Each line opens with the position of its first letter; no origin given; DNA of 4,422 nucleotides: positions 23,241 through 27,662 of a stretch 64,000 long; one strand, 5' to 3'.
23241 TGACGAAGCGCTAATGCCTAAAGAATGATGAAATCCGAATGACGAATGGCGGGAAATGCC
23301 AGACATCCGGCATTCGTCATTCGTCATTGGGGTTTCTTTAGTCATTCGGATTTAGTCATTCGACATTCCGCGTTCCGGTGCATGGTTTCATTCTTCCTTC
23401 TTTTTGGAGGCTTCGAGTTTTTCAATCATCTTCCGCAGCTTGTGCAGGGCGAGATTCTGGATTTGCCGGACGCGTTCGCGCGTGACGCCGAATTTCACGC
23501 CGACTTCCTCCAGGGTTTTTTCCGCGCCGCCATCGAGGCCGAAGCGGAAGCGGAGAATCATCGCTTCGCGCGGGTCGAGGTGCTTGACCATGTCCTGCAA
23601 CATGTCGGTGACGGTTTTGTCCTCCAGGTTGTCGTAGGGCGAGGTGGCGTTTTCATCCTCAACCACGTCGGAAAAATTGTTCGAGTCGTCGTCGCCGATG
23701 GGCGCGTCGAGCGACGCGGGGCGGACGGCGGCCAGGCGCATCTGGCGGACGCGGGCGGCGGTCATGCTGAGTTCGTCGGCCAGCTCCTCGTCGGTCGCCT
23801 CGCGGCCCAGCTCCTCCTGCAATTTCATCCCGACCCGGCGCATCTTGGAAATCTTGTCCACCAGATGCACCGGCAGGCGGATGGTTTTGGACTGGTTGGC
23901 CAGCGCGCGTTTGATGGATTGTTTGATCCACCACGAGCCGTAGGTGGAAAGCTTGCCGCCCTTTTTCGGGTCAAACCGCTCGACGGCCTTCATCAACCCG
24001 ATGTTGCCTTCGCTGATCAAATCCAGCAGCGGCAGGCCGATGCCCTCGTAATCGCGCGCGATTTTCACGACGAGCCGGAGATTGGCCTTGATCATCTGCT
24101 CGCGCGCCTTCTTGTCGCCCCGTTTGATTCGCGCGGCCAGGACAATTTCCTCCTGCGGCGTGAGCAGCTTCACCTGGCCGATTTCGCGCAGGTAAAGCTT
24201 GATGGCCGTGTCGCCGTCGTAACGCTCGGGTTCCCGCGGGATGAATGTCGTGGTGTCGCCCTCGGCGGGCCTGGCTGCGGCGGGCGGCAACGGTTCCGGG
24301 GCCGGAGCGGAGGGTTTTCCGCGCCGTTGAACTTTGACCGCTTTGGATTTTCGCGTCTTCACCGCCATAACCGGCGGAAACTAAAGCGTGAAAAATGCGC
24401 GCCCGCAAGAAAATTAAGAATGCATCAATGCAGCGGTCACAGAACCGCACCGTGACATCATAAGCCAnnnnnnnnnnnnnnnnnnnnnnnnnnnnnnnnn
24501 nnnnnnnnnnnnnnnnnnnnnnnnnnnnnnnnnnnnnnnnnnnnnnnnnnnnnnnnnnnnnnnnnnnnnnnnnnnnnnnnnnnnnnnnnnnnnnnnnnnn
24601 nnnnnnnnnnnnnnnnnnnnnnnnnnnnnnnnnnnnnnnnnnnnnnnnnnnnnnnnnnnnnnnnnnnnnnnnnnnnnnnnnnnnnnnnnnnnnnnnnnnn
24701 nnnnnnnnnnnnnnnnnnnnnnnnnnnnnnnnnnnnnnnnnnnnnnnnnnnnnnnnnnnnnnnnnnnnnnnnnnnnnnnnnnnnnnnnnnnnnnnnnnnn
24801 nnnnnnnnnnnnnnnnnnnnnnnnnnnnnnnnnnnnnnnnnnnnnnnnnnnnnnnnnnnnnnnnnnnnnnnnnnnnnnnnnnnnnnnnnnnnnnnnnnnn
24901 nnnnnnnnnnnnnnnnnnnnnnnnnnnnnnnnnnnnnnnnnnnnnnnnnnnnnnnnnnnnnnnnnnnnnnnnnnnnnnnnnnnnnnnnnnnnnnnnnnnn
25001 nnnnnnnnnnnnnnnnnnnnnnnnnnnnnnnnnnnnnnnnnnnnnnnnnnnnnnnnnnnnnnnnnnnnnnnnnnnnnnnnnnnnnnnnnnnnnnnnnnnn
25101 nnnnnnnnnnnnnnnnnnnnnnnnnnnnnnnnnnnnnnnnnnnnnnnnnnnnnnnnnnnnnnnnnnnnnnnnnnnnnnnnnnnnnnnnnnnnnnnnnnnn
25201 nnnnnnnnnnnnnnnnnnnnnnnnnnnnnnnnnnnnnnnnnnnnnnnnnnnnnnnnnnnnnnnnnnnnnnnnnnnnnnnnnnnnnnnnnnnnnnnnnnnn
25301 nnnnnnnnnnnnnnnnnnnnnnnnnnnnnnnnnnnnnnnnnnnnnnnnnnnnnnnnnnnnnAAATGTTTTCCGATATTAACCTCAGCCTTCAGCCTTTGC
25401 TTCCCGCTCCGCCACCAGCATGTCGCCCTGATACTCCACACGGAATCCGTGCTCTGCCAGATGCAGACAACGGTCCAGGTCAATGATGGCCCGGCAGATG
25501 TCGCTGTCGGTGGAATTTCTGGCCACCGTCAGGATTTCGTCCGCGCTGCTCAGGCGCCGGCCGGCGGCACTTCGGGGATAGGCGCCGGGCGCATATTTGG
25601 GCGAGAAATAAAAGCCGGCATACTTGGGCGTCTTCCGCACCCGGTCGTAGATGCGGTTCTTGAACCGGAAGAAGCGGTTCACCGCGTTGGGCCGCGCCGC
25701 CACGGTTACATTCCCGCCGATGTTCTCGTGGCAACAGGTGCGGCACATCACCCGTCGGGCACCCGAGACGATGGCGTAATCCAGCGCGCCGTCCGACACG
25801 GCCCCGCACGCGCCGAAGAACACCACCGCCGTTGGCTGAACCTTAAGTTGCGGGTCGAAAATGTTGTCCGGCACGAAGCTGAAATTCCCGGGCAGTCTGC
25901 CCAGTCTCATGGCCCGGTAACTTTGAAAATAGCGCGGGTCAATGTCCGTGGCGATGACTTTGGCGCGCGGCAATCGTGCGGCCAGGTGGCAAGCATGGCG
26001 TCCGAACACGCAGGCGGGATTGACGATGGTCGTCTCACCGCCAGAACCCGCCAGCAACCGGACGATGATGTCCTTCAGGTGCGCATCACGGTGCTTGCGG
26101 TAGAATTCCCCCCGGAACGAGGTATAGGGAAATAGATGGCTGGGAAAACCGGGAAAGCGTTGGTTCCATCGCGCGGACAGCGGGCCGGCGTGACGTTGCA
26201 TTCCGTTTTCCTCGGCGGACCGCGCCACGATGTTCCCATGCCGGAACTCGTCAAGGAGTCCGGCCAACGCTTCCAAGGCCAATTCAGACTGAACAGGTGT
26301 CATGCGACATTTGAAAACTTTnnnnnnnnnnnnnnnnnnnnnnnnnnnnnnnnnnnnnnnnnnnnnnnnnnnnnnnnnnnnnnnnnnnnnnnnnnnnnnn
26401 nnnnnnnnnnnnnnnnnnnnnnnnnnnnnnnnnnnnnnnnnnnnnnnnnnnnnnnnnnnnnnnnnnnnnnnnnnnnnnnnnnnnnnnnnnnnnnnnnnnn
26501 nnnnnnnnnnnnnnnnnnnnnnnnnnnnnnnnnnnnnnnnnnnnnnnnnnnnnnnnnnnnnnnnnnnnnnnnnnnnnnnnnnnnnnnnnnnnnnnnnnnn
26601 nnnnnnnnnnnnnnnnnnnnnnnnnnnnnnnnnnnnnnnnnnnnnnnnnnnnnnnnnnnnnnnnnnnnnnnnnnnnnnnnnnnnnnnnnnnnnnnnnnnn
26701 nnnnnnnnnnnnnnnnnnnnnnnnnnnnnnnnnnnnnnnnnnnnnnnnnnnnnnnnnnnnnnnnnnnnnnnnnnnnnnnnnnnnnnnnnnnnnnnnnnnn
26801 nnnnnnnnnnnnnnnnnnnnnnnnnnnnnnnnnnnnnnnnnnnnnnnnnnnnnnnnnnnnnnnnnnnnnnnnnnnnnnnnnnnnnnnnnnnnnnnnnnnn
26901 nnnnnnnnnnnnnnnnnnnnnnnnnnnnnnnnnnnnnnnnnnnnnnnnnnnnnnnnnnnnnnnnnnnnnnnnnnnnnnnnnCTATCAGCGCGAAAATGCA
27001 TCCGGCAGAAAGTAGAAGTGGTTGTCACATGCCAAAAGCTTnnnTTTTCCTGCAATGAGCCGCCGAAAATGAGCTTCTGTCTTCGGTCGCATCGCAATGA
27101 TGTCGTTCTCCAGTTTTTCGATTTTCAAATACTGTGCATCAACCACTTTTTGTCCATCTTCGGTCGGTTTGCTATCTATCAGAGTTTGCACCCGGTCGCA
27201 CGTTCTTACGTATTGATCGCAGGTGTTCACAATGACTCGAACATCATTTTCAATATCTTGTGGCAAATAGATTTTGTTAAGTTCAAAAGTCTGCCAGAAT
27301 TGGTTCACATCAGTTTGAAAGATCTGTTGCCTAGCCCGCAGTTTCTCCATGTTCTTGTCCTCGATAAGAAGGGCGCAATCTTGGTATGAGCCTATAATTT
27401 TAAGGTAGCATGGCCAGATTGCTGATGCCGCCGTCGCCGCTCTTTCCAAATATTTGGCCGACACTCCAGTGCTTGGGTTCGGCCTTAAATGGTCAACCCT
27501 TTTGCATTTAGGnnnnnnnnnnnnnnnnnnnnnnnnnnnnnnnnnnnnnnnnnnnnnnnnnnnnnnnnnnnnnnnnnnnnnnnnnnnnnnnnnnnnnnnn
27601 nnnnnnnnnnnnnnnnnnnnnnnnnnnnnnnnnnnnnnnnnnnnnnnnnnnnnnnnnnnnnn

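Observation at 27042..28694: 550-aa uncharacterised C-terminal region of the TIR-HNH protein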

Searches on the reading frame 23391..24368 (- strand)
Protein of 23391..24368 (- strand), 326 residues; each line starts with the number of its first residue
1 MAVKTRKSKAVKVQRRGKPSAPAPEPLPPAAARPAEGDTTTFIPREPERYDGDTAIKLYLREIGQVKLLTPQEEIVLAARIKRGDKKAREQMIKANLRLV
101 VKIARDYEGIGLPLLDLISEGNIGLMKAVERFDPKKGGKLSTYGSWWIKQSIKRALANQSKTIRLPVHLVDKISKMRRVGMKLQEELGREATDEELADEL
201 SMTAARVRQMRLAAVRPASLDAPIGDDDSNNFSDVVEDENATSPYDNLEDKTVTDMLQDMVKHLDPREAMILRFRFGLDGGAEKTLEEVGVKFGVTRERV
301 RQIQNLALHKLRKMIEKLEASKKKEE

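Call 58: search_protein_families(library=pfam, proteins=[window:23391-24368:-], max_evalue=0.001)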
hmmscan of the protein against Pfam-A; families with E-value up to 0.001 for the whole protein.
window:23391-24368:- (326 aa): 4 families
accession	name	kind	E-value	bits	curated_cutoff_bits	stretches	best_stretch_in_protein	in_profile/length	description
PF04539.22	Sigma70_r3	-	3.4e-21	75.6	25.3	1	172-246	2-76/78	Sigma-70 region 3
PF04542.20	Sigma70_r2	-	4.3e-18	65.3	24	1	92-161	1-70/71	Sigma-70 region 2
PF04545.22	Sigma70_r4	-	7.1e-17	61.1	24.1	1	262-313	3-50/50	Sigma-70, region 4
PF00140.25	Sigma70_r1_2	-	2.5e-13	50.2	22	1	56-86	3-33/34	Sigma-70 factor, region 1.2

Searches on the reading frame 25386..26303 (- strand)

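Call 3: search_protein_families(library=pfam, proteins=[window:25386-26303:-], max_evalue=0.1)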
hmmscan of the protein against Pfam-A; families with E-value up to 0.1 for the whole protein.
window:25386-26303:- (306 aa): 3 families
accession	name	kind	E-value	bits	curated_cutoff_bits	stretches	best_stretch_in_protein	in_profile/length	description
PF06080.18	DUF938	-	0.0033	17.7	27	1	93-133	29-69/202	Protein of unknown function (DUF938)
PF13679.12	Methyltransf_32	-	0.006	17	27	1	115-195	55-140/143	Methyltransferase domain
PF13649.12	Methyltransf_25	-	0.0097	17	27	1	97-172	5-80/97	Methyltransferase domain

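Call 4: search_protein_families(library=padloc, proteins=[window:25386-26303:-], max_evalue=0.1)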
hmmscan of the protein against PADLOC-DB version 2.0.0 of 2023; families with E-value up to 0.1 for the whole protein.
window:25386-26303:- (306 aa): 1 family
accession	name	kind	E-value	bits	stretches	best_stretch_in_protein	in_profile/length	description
PDLC04134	mad2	-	0.0017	15.3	1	59-168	265-369/492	mads_2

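Call 5: search_protein_families(library=ncbifam, proteins=[window:25386-26303:-], max_evalue=0.1)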
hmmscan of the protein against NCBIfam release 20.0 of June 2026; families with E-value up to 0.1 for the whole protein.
window:25386-26303:- (306 aa): 0 families

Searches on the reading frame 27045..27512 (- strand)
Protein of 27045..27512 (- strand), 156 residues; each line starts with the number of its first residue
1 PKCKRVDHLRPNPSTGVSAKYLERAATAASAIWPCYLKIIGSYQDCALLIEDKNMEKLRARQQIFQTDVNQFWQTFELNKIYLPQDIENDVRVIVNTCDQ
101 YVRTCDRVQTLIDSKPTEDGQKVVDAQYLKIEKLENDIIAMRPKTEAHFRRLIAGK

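Call 65: search_solved_structures(query=A4, max_evalue=10)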
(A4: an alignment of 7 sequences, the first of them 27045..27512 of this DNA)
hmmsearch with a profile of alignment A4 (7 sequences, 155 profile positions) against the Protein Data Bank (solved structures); distinct sequences matched with E-value up to 10: 0.
